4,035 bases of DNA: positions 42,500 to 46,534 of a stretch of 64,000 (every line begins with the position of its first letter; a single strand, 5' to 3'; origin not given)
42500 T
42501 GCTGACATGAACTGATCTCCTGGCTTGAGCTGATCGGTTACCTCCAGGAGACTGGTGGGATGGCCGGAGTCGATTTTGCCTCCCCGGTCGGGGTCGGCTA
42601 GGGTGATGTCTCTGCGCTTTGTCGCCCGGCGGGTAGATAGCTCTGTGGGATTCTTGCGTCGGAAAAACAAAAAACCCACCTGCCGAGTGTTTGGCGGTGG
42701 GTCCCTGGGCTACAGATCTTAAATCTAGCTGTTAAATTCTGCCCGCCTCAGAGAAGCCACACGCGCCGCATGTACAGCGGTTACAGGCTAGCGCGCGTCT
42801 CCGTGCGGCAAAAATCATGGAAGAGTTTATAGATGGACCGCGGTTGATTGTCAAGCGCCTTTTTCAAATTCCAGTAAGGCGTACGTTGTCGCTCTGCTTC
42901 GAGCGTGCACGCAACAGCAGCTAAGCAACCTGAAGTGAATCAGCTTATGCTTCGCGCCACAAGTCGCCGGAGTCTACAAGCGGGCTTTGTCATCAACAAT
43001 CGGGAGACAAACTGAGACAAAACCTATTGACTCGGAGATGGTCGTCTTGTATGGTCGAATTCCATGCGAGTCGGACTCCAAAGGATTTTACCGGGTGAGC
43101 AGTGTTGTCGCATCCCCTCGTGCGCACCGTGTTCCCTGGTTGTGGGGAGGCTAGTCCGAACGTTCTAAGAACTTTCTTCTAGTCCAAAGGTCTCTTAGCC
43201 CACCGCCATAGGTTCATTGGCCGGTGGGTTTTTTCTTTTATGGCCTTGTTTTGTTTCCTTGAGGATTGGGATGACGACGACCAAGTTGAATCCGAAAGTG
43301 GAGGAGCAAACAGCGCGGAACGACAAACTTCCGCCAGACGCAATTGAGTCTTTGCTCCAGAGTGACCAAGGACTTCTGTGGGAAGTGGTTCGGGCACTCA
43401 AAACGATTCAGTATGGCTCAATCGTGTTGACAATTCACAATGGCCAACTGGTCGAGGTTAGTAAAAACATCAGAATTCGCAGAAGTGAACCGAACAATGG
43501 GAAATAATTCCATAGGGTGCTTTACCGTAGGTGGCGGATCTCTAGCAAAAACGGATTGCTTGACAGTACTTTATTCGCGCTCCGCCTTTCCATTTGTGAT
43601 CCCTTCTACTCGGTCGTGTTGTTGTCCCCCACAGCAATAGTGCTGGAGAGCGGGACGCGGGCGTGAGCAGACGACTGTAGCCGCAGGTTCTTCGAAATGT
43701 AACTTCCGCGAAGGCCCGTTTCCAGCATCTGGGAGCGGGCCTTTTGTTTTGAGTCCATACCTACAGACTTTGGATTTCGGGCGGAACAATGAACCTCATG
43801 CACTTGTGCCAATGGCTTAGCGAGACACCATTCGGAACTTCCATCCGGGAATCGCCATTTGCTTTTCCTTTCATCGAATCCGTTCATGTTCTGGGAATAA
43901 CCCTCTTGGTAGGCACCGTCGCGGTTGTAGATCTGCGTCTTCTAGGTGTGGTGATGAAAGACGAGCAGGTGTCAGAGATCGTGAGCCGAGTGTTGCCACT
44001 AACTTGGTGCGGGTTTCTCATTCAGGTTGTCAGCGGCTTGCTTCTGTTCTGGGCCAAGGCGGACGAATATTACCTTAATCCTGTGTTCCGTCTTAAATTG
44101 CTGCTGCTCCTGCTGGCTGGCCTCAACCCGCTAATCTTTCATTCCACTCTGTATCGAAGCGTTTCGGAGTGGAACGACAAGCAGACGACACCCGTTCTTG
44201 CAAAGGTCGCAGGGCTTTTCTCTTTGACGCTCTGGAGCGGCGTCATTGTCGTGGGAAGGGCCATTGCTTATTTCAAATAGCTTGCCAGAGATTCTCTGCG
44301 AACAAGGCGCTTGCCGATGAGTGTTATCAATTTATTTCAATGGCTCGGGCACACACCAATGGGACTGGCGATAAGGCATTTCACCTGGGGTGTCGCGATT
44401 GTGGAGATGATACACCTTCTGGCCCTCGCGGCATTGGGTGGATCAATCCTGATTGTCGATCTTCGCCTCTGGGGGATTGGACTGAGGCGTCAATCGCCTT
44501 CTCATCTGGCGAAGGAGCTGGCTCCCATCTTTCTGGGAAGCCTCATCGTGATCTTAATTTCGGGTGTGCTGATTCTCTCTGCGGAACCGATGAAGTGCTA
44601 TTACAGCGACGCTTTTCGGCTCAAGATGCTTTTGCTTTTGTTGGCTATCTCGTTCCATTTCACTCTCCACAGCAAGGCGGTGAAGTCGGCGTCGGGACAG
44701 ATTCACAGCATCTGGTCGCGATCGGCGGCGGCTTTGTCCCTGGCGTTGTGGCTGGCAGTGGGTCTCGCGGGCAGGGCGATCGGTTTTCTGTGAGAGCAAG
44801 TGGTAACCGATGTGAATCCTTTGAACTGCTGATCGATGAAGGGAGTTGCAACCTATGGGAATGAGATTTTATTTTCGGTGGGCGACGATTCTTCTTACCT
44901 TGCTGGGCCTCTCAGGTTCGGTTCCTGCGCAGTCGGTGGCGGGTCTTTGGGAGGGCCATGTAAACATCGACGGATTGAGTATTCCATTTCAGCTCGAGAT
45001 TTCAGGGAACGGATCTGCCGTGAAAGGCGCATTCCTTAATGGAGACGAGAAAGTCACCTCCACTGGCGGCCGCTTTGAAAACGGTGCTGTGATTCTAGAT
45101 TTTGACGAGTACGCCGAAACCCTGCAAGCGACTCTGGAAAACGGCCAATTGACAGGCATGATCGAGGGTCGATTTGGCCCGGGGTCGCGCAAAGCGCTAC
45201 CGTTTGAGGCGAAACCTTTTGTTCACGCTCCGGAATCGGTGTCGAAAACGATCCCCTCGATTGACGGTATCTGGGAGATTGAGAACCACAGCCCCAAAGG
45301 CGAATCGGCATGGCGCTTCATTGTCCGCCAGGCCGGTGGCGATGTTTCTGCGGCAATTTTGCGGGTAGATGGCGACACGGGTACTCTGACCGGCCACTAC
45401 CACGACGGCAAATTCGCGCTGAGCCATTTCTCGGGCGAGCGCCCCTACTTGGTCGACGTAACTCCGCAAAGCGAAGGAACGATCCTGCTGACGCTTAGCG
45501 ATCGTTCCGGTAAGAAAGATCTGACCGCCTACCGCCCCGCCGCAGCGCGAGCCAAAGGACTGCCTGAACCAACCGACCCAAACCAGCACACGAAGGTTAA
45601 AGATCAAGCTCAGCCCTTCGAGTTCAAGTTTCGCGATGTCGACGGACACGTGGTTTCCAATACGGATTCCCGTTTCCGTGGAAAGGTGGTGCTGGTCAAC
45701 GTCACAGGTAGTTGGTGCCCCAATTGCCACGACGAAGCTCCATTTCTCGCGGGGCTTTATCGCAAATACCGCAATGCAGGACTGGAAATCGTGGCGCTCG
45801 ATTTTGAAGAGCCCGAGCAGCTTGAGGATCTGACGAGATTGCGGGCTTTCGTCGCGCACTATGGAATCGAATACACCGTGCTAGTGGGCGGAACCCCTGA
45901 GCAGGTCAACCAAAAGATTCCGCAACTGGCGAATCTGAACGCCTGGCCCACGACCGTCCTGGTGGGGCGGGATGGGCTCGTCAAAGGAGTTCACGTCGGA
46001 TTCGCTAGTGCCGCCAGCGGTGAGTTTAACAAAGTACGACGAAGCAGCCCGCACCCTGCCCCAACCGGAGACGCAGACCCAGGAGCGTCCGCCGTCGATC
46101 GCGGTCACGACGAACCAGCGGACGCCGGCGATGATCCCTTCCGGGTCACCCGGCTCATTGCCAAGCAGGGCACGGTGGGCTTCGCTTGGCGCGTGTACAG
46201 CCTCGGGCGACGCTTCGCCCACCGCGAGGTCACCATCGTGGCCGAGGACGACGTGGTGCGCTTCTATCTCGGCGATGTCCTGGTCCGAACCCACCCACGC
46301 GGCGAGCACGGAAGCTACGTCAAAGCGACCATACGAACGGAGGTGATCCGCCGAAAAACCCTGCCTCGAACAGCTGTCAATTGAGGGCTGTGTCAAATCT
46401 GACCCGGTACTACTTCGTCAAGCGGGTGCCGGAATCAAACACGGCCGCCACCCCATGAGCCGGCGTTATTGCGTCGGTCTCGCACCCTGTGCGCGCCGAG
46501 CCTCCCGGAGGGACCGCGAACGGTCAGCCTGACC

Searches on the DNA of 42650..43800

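Call 78: search_rna_families(source=window, start=42650, end=43800, threshold=evalue, max_evalue=5)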
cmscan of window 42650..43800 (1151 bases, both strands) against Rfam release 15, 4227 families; matches with E-value up to 5: 5.
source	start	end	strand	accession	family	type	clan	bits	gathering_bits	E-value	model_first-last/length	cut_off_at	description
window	42668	42732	-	RF02270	nse_sRNA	Gene;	-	24.6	75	0.099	1-73/73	no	Neisseria sigma-E sRNA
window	43171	43237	+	RF00110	RybB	Gene; sRNA;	-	18.2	40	0.74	1-79/79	no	RybB RNA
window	43168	43238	+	RF00378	Qrr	Gene; sRNA;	-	18.1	50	2.2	1-108/108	no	Qrr RNA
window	43240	43290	-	RF00522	PreQ1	Cis-reg; riboswitch;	-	16.6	39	2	1-45/45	no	PreQ1 (pre queuosine) riboswitch aptamer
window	43155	43237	+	RF02837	anti-hemB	Gene; sRNA;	-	13.9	49.5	3.3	1-81/81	no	Burkholderia RNA 7 (anti-hemB)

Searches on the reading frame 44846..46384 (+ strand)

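Call 9: search_protein_families(library=pfam, proteins=[window:44846-46384:+], max_evalue=0.01)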
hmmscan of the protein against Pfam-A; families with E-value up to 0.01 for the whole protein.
window:44846-46384:+ (512 aa): 6 families
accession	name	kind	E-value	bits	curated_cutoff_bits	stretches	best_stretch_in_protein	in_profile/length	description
PF00578.27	AhpC-TSA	-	1.3e-13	51.4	26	1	251-380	1-122/124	AhpC/TSA family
PF08534.16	Redoxin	-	5.4e-12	46.2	26.6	1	251-388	2-137/148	Redoxin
PF13905.12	Thioredoxin_8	-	3.7e-09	37.2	27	1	279-377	1-92/94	Thioredoxin-like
PF22483.2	Mu-transpos_C_2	-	4e-07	30.1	27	1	429-486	7-64/73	Mu transposase, C-terminal domain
PF00255.25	GSHPx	-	0.0012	18.8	27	1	258-345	2-89/108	Glutathione peroxidase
PF00085.26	Thioredoxin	-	0.0015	18.9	23.5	1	280-326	19-64/103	Thioredoxin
